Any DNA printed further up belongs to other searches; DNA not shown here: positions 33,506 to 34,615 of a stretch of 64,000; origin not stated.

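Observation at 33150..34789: Minus-strand recombination module: tyrosine integrase with a Zn-cluster insertion plus Hjc-like nuclease, next to a structured 325-bp noncoding region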

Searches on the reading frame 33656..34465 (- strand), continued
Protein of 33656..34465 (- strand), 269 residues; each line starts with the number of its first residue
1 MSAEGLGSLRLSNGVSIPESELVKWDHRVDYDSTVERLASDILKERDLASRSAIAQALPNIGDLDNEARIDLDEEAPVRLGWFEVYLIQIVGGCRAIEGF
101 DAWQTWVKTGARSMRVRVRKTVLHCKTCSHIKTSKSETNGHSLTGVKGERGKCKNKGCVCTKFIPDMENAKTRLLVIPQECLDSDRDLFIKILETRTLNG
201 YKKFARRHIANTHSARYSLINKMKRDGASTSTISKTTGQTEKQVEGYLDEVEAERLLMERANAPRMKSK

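Call 29: find_homologous_proteins(query=A2, max_evalue=0.001)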
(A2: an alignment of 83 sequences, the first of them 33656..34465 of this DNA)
Query A2 (83 sequences) (269 aa, profile of the alignment): 96 proteins with E <= 0.001 among 6074 candidates.
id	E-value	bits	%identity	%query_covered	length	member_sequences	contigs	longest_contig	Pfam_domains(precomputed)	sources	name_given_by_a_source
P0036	2.8e-63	231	24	88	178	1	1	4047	PF00589.28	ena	-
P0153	2.2e-61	225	27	57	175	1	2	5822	PF00589.28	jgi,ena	-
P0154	5.2e-60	220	25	57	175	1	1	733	PF00589.28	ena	-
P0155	1.5e-57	212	31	25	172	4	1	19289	PF00589.28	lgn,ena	-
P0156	2.1e-57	212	35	25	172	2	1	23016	PF00589.28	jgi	-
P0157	2.8e-57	211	24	58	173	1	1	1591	PF00589.28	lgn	-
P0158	3.0e-57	211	29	39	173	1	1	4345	PF00589.28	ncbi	ncbi:MAG: integrase [Nitrososphaeria archaeon]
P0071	4.2e-57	211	23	67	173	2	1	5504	PF00589.28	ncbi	-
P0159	4.3e-57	211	31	32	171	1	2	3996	PF00589.28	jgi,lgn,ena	-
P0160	2.8e-55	205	26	68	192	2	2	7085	PF00589.28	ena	-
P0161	8.6e-55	203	27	65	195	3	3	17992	PF00589.28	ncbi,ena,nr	ncbi:MAG: hypothetical protein JRN19_07210 [Nitrososphaerota archaeon]|nr:hypothetical protein [Nitr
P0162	2.7e-54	202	25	61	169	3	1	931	PF00589.28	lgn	-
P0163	1.4e-53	199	28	25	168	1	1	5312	PF00589.28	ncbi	ncbi:MAG: hypothetical protein QXV17_14625 [Candidatus Micrarchaeaceae archaeon]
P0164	1.7e-53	199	31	25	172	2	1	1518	PF00589.28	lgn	-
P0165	4.7e-53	198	32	25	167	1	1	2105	PF00589.28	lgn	-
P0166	7.0e-52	194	21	80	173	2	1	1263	PF00589.28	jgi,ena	-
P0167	1.3e-51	193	32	25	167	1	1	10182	PF00589.28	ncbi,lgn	ncbi:MAG: hypothetical protein QXJ97_05940 [Desulfurococcaceae archaeon]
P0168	1.3e-51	193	21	89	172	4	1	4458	PF00589.28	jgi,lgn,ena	-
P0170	2.2e-51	192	25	60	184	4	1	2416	PF00589.28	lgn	-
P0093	1.4e-50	190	32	32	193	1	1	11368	PF00589.28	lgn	-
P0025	2.3e-50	189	26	66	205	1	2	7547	PF00589.28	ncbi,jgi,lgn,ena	-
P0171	2.3e-50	189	25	57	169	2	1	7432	PF00589.28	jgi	jgi:site-specific recombinase XerD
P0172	4.3e-50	188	33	32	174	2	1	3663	PF00589.28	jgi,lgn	jgi:integrase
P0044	5.8e-50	188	22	87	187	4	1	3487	PF00589.28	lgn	-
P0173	1.1e-49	187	23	64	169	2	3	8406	PF00589.28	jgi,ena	jgi:integrase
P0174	1.3e-49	186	21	89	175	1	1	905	PF00589.28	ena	-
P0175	1.3e-49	186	22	88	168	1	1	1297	PF00589.28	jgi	jgi:integrase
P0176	2.7e-49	185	26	65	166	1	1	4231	PF00589.28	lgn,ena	-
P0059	3.2e-49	185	24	66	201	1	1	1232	PF00589.28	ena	-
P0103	4.6e-49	185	21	67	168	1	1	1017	PF00589.28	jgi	-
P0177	4.6e-49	185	31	20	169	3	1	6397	PF00589.28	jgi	-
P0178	4.7e-49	185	40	20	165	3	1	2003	PF00589.28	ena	-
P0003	4.8e-49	185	58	90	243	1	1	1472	-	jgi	jgi:hypothetical protein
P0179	6.3e-49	184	25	87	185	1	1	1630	PF00589.28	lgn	-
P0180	7.6e-49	184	26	86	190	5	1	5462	PF00589.28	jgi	jgi:integrase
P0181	1.2e-48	183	23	59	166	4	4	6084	PF00589.28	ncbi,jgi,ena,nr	ncbi:MAG: hypothetical protein NO515_06040 [Candidatus Methanomethylicia archaeon]|jgi:integrase|nr:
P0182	1.2e-48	183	26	64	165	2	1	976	PF00589.28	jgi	jgi:integrase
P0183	1.4e-48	183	21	70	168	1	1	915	PF00589.28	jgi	-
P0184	1.8e-48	183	32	26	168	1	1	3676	PF00589.28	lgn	-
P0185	1.9e-48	183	23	65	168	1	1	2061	PF00589.28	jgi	-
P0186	2.0e-48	183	34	32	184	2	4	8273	PF00589.28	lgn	-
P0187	3.2e-48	182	22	66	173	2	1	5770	PF00589.28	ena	-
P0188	5.4e-48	181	32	23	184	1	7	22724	PF00589.28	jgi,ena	-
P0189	5.6e-48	181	27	86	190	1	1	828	PF00589.28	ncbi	-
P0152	9.1e-48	180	20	80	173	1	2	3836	PF00589.28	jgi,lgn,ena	-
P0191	3.6e-47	178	24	64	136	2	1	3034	PF00589.28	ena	-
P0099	1.3e-46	177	22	65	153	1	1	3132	PF00589.28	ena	-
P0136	1.4e-46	176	32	33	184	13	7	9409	PF00589.28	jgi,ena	-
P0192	1.7e-46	176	23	87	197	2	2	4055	PF00589.28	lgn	-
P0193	1.9e-46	176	26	86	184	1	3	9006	PF00589.28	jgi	jgi:hypothetical protein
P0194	3.5e-46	175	24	86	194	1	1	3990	PF00589.28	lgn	-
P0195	4.1e-45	172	33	31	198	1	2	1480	PF00589.28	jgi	-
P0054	4.4e-45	172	25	87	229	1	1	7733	PF00589.28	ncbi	-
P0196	5.0e-45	171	28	33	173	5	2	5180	PF00589.28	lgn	-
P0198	6.2e-45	171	27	87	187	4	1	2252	PF00589.28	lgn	-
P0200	9.3e-45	171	45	23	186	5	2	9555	PF00589.28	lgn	-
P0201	1.9e-44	170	48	24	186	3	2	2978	PF00589.28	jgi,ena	-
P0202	8.8e-44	167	49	23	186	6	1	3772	PF00589.28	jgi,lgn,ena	-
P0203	1.4e-43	167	47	23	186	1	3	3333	PF00589.28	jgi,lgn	-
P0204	2.7e-43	166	26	87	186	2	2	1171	PF00589.28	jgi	-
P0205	2.8e-43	166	48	22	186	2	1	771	PF00589.28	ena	-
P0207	6.7e-43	164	26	87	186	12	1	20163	PF00589.28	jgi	-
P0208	2.1e-42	163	25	88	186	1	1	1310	PF00589.28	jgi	jgi:site-specific recombinase XerD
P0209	2.2e-42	163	45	23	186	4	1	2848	PF00589.28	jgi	-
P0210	2.5e-42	163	43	23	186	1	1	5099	PF00589.28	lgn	-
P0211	3.4e-42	162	28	87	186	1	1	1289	PF00589.28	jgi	jgi:hypothetical protein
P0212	4.6e-42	162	33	31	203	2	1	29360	PF00589.28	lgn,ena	-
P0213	5.8e-42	161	30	23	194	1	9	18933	PF00589.28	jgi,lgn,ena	-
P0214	4.2e-41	159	29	37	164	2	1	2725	PF00589.28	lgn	-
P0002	5.2e-41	158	68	87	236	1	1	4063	-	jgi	jgi:hypothetical protein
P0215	5.2e-41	158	27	87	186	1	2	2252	PF00589.28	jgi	jgi:hypothetical protein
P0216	6.5e-41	158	47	25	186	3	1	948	PF00589.28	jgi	-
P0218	1.0e-40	157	30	19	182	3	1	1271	PF00589.28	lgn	-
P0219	1.5e-40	157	27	87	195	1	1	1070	PF00589.28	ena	-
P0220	4.5e-40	155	43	17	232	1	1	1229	PF00589.28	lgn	-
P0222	3.0e-39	153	23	40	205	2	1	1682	PF00589.28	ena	-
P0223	5.3e-38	148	27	74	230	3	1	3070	PF00589.28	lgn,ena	-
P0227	6.8e-30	122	48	24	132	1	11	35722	PF00589.28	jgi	-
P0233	3.1e-4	38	-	-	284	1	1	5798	PF13495.13,PF00589.28,PF02899.24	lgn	-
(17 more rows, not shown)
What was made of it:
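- Source names are archaeal: Nitrososphaeria, Methanomethylicia, Desulfurococcaceae (call 29). Relatives are labelled integrase or XerD by their sources (call 29).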

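Call 31: find_encoding_contigs(protein=P0002, flank=5000, max_places=3)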
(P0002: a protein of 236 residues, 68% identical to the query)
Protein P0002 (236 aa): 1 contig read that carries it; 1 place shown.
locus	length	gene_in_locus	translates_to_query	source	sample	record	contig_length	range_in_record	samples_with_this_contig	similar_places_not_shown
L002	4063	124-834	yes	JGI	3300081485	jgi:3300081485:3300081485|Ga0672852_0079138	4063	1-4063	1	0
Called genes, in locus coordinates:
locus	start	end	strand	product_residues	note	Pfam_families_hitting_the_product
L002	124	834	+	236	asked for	-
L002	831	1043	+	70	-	-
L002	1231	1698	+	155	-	-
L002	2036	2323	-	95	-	-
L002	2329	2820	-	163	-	-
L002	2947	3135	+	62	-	-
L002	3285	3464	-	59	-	-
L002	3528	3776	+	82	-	-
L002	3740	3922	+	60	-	-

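Call 32: find_encoding_contigs(protein=P0003, flank=5000, max_places=3)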
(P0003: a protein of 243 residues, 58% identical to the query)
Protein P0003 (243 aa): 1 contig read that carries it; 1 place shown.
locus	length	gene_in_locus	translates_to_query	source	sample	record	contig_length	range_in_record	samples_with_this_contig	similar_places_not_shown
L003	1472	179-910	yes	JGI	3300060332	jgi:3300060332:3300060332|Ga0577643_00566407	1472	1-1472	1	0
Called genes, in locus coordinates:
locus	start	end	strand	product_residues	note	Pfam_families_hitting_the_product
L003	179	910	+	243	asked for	-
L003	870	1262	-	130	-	-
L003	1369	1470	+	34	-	?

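Call 35: predict_structure(alignment_id=A2)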
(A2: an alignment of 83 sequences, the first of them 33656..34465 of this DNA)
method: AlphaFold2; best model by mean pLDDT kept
length: 269 residues; sequences in the alignment: 83
mean_pLDDT: 91.8   pTM: 0.85
mean pLDDT of the five models: 91.8, 91.2, 91.1, 90.6, 89.1
residues with pLDDT >= 90: 216; 70-90: 33; 50-70: 17; < 50: 3
segments of 3 or more residues with pLDDT < 50: 1-3
pLDDT, mean of each block of 10 residues (from residue 1): 50 66 75 97 98 92 81 96 98 98 98 97 96 94 95 97 97 98 98 97 97 96 97 97 95 90 85
secondary structure, 60 per line:
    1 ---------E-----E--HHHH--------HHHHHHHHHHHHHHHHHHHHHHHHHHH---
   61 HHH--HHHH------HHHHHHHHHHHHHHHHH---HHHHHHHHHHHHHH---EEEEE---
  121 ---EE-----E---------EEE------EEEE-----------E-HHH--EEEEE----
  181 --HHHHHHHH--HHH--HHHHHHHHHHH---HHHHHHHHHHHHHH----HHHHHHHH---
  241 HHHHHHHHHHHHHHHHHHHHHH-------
elements in order: H19-22 H31-57 H66-69 H76-92 H96-109 E113-117 E141-143 E150-153 E172-176 H183-190 H198-208 H212-225 H230-237 H241-262
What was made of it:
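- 33950..34105 (-): Cys/His-rich insertion (residues 121-172) in the beta2-beta3 hairpin, immediately after catalytic K120. Pattern: C-x(1,2)-C-x-H ... G-H ... R-G-x-C-x(4,5)-C-x-C. It has 10 Lys/Arg against 4 Asp/Glu. Model pLDDT is 94-97 over the insert, with short beta strands (call 35).
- The AF2 model has pLDDT 91.8 and pTM 0.85 (call 35).
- Tried and rejected: It was replaced by the 83-sequence run (call 35).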

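Call 38: search_protein_families(library=ncbifam, proteins=[window:33656-34465:-], max_evalue=10)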
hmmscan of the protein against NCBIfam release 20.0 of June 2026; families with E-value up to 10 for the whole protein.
window:33656-34465:- (269 aa): 0 families

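Call 39: search_protein_families(library=padloc, proteins=[window:33656-34465:-], max_evalue=10)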
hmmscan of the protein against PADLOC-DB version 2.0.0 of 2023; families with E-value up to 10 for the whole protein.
window:33656-34465:- (269 aa): 0 families

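Call 53: fold_search(model_id=the predicted structure, library=viral)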
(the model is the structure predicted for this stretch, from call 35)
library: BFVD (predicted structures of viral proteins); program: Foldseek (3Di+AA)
matches with E <= 10: 272; with E <= 0.001: 4
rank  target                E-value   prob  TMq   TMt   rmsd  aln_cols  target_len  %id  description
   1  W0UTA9                2.9e-08  1.00  0.53  0.59   3.4       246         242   18  (no name in the UniProt tables at hand)
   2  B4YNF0                3.3e-08  1.00  0.59  0.69   5.5       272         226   15  Putative integrase V10 [Sputnik virophage]
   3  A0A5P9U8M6            3.4e-06  1.00  0.55  0.75   3.9       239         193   16  (no name in the UniProt tables at hand)
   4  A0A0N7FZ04            4.0e-06  1.00  0.42  0.77   4.7       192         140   19  (no name in the UniProt tables at hand)
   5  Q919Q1                2.7e-03  1.00  0.34  0.28  10.7       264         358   17  CUN018 putative vlf-1 very late expression factor 1, similar to AcMNPV ORF77 [Culex nigripalpus nucleopolyhedrovirus (isolate Florida/1997)]
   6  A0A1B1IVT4            5.2e-03  0.98  0.26  0.21  13.3       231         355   13  (no name in the UniProt tables at hand)
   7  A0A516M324            5.9e-03  0.99  0.28  0.28  11.4       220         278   13  (no name in the UniProt tables at hand)
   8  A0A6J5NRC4            8.2e-03  0.94  0.26  0.23  14.5       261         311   12  Integrase [uncultured Caudovirales phage]
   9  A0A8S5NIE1            8.2e-03  0.82  0.22  0.16  15.7       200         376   14  Integrase [Siphoviridae sp. ctUF252]
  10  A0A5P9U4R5            1.1e-02  0.99  0.30  0.44  12.3       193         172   12  (no name in the UniProt tables at hand)
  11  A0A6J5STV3            1.2e-02  1.00  0.36  0.25   5.4       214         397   13  Integrase [uncultured Caudovirales phage]
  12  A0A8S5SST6            1.3e-02  0.82  0.28  0.21  20.7       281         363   14  Integrase [Siphoviridae sp. ctFgp7]
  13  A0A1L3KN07            1.7e-02  0.23  0.16  0.10  21.8       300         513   12  (no name in the UniProt tables at hand)
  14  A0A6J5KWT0            1.8e-02  0.99  0.36  0.33  10.3       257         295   10  Integrase [uncultured Caudovirales phage]
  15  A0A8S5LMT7            1.8e-02  0.97  0.30  0.23   8.4       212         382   14  Integrase [Siphoviridae sp. ctDuC3]
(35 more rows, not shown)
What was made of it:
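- Closest known: Sputnik virophage V10 integrase. Same: Second-best viral structural match (Foldseek E 3.3e-8, TM 0.59-0.69; call 53).
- In BFVD, Sputnik V10 integrase matches at 3e-8 (call 53). The best viral structural match is the Sputnik V10 integrase (call 53).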

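Call 55: search_dna_similar(query=window:33656-34465:-, collection=phages, mode=protein, max_evalue=0.001, max_rows=15)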
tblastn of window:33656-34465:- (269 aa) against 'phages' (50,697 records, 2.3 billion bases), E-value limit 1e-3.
No match.
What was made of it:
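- Tried and rejected: A tblastn search of phage records with the recombinase gave no match (call 55).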

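Call 62: find_related_loci(query=A1, collection=genome_contigs, flank=10000)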
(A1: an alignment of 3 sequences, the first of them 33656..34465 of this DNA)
Query A1 (269 aa) in genome_contigs; peptide patterns used: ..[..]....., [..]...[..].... (x = any residue, [..] = any of these).
65 stretches matched a pattern, but none encodes a relative of the query by tblastn (E <= 1e-3).
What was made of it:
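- Tried and rejected: A genome_contigs scan with the close alignment A1 found no relatives (call 62).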

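Call 63: find_related_loci(query=A1, collection=viral_contigs, flank=10000)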
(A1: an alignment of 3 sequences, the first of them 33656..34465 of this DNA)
Query A1 (269 aa) in viral_contigs; peptide patterns used: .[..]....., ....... (x = any residue, [..] = any of these).
165 stretches matched a pattern, but none encodes a relative of the query by tblastn (E <= 1e-3).

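Call 65: find_related_loci(query=A5, collection=viral_contigs, flank=10000)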
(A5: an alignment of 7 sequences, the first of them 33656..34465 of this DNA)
Query A5 (269 aa) in viral_contigs; peptide patterns used: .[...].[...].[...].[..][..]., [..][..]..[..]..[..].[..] (x = any residue, [..] = any of these).
102 stretches matched a pattern; 9 encode a relative of the query (tblastn E <= 1e-3); 9 distinct loci.
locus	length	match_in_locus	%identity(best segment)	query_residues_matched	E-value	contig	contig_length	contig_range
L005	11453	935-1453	23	25-268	2e-8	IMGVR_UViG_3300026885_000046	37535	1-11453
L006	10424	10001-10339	24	81-239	1e-7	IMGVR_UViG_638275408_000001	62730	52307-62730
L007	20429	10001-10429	22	25-239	6e-7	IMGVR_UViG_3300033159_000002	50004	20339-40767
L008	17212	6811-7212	24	83-257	8e-7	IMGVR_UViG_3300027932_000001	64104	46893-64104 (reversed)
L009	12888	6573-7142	23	55-257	8e-6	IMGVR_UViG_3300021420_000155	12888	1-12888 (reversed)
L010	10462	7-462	22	25-247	2e-5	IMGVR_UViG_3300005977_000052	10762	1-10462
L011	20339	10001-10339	22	81-239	7e-5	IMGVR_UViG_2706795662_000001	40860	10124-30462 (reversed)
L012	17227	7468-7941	23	79-257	9e-5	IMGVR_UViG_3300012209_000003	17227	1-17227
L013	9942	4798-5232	20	25-241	1e-4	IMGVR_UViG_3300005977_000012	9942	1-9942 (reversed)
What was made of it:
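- Three of nine distant short-type relatives lie at the very ends of IMG/VR viral contigs (call 65). Three of nine distant relatives lie at the extreme ends of IMG/VR viral contigs (call 65).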

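Call 67: list_cluster_members(proteins=[P0005, P0006, P0007, P0008, P0010, P0011, P0012, P0013, P0014, P0015])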
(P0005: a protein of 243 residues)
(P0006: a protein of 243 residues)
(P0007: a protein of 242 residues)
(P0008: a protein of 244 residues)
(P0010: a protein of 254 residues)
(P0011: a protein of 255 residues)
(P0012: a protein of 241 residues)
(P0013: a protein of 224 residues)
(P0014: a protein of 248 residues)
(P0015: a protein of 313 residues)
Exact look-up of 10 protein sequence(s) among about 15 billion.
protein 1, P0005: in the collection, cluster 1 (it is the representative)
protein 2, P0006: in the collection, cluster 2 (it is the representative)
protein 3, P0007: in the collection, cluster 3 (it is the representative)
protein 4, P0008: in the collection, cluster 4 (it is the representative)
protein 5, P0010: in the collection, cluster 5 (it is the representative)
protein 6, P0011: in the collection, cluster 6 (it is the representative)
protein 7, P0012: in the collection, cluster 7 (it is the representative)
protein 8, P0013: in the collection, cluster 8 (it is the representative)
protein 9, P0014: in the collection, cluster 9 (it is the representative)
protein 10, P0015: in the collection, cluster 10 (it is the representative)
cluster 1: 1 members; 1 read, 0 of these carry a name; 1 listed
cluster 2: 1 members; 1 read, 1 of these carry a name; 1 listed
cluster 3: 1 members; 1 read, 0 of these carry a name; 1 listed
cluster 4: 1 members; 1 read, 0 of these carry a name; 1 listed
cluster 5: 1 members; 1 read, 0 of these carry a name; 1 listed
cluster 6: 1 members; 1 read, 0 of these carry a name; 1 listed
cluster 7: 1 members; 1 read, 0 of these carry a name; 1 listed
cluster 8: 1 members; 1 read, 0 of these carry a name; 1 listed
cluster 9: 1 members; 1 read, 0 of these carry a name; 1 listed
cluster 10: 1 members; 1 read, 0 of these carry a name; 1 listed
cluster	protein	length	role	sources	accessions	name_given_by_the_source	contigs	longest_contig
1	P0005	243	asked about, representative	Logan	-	-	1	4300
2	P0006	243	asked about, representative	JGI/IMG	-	hypothetical protein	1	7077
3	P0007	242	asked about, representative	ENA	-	-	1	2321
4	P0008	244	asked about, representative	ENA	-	-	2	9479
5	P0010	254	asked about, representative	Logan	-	-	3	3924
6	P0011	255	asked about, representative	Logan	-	-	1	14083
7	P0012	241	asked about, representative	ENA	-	-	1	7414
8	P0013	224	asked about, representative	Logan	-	-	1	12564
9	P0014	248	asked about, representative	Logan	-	-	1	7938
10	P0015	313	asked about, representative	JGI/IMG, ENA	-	-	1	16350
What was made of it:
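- Tried and rejected: Cluster look-up of the insert-bearing relatives showed that all are unnamed metagenomic singletons (call 67).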

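Call 68: find_encoding_contigs(protein=P0015, flank=10000, max_places=2)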
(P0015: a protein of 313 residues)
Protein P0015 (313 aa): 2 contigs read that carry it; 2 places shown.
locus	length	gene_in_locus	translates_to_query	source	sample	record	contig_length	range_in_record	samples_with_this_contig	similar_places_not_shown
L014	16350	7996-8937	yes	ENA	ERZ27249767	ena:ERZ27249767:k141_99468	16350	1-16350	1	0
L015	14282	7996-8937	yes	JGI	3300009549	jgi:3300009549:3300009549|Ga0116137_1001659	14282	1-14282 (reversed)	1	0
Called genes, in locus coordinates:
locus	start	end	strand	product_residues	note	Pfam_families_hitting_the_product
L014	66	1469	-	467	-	-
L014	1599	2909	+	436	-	PF09903:DUF2130 (faint)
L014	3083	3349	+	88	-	-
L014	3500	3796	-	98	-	PF00382:TFIIB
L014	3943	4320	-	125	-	-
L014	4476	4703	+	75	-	-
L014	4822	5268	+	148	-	-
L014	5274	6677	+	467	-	-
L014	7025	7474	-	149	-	-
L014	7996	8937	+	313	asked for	-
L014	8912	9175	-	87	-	-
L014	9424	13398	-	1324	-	PF16640:Big_3_5 (weak)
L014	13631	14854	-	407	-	PF00589:Phage_integrase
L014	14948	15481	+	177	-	PF01923:Cob_adeno_trans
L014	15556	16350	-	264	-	?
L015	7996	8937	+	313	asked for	-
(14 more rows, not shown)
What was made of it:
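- A related element encodes TFIIB (call 68).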

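Call 69: find_encoding_contigs(protein=P0011, flank=10000, max_places=2)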
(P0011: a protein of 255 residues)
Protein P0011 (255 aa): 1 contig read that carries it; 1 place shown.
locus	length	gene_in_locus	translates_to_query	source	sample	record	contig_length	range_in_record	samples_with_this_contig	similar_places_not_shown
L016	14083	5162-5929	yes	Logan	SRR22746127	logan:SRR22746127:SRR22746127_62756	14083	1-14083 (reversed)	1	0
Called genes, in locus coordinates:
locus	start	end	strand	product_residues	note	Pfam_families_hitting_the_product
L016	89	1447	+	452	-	PF00589:Phage_integrase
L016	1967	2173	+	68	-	-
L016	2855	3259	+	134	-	-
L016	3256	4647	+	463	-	-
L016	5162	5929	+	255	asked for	-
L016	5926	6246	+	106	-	-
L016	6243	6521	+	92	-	-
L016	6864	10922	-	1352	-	-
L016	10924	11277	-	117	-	-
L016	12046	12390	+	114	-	-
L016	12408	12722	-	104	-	-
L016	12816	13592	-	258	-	PF01828:Peptidase_A4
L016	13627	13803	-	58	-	-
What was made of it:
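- Related elements have a separate canonical integrase (calls 68, 69).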
